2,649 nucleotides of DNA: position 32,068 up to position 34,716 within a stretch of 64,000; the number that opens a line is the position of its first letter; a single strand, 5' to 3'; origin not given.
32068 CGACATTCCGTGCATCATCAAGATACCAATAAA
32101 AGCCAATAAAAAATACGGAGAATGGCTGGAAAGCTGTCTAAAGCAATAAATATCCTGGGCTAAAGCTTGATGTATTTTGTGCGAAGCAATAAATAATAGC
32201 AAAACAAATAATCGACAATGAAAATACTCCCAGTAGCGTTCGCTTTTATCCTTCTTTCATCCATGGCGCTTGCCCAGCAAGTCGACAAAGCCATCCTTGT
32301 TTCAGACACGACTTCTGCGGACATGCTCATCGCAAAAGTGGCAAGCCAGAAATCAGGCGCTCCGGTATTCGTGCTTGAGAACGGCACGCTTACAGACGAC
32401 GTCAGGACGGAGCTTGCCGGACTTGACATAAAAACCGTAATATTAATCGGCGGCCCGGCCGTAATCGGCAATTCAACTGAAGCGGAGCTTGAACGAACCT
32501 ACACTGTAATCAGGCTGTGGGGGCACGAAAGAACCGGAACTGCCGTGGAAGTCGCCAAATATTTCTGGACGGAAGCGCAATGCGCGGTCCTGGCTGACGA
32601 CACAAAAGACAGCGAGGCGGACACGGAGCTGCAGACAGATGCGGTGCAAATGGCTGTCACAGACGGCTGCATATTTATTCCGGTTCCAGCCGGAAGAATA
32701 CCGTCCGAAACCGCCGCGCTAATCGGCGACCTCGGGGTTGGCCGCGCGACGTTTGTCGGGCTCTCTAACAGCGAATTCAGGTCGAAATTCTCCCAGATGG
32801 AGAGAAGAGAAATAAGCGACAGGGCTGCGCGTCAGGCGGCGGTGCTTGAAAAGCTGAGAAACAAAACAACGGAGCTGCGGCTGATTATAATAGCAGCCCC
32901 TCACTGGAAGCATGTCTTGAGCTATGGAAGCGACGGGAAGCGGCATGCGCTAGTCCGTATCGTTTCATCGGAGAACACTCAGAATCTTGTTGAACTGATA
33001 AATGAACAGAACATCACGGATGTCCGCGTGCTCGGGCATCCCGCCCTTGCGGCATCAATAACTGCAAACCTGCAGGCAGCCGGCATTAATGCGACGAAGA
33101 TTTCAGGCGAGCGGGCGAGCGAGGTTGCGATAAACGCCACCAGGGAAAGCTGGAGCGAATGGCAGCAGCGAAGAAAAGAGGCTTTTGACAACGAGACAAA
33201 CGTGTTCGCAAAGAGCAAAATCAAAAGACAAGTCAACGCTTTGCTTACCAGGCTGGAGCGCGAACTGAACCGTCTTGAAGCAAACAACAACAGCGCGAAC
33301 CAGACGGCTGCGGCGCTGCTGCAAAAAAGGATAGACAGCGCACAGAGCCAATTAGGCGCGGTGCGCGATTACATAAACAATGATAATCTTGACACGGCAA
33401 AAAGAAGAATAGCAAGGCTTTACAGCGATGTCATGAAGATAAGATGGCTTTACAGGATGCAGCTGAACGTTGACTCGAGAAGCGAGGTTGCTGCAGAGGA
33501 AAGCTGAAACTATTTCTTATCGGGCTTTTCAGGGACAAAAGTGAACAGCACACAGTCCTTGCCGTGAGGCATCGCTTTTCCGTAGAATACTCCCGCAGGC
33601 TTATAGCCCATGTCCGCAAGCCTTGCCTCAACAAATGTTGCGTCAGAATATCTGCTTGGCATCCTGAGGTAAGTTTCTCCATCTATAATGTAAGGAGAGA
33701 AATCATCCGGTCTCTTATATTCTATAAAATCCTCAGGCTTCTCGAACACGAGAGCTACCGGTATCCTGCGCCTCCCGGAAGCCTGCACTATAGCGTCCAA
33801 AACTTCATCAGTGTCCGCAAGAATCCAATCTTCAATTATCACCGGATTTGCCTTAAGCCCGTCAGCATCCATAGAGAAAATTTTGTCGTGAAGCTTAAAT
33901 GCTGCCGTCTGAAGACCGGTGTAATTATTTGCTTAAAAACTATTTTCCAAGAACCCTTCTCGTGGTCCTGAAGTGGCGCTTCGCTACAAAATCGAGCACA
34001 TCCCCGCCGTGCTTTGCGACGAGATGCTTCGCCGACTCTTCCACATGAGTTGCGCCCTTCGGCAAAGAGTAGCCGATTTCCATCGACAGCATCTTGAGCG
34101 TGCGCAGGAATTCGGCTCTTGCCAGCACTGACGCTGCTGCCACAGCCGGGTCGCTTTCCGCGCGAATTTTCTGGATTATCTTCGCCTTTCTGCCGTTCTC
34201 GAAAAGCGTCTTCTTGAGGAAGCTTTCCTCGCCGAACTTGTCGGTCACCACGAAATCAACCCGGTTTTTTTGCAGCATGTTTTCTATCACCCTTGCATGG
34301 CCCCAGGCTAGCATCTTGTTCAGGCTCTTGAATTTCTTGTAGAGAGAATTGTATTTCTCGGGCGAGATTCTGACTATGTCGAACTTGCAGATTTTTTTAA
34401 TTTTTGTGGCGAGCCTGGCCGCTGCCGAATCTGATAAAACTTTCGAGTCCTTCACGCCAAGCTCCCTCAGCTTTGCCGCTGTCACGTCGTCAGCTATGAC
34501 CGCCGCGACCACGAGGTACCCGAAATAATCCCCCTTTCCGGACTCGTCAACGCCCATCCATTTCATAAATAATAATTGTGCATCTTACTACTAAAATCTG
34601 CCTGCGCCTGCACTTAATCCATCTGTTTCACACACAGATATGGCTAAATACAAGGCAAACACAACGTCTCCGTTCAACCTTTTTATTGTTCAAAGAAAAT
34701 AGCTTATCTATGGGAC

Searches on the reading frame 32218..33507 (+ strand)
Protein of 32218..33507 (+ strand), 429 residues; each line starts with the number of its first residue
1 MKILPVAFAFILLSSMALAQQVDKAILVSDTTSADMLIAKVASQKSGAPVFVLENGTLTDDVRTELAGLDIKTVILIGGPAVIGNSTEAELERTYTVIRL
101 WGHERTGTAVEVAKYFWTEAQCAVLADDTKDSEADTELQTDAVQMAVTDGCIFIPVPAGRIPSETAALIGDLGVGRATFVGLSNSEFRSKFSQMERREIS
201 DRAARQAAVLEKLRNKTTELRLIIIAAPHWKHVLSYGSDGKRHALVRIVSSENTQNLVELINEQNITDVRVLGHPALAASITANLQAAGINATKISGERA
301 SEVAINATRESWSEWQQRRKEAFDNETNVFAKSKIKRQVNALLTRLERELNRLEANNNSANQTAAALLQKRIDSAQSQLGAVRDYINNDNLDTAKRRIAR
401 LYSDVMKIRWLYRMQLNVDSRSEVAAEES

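Call 65: search_protein_families(library=pfam, proteins=[window:32218-33507:+], max_evalue=0.001)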
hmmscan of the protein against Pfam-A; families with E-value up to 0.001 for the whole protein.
window:32218-33507:+ (429 aa): 1 family
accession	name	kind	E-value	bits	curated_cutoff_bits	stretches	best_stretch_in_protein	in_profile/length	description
PF04122.17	CW_binding_2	-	4.7e-07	30.7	24.9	0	16-88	12-73/73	Cell wall binding domain 2 (CWB2)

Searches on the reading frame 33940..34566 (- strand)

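Call 65: search_protein_families(library=pfam, proteins=[window:33940-34566:-], max_evalue=0.001)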
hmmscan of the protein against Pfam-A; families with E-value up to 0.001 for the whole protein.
window:33940-34566:- (208 aa): 1 family
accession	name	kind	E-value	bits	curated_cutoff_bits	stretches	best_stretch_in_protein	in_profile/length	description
PF01351.25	RNase_HII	-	1.3e-30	107.2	25.8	1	4-202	1-199/199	Ribonuclease HII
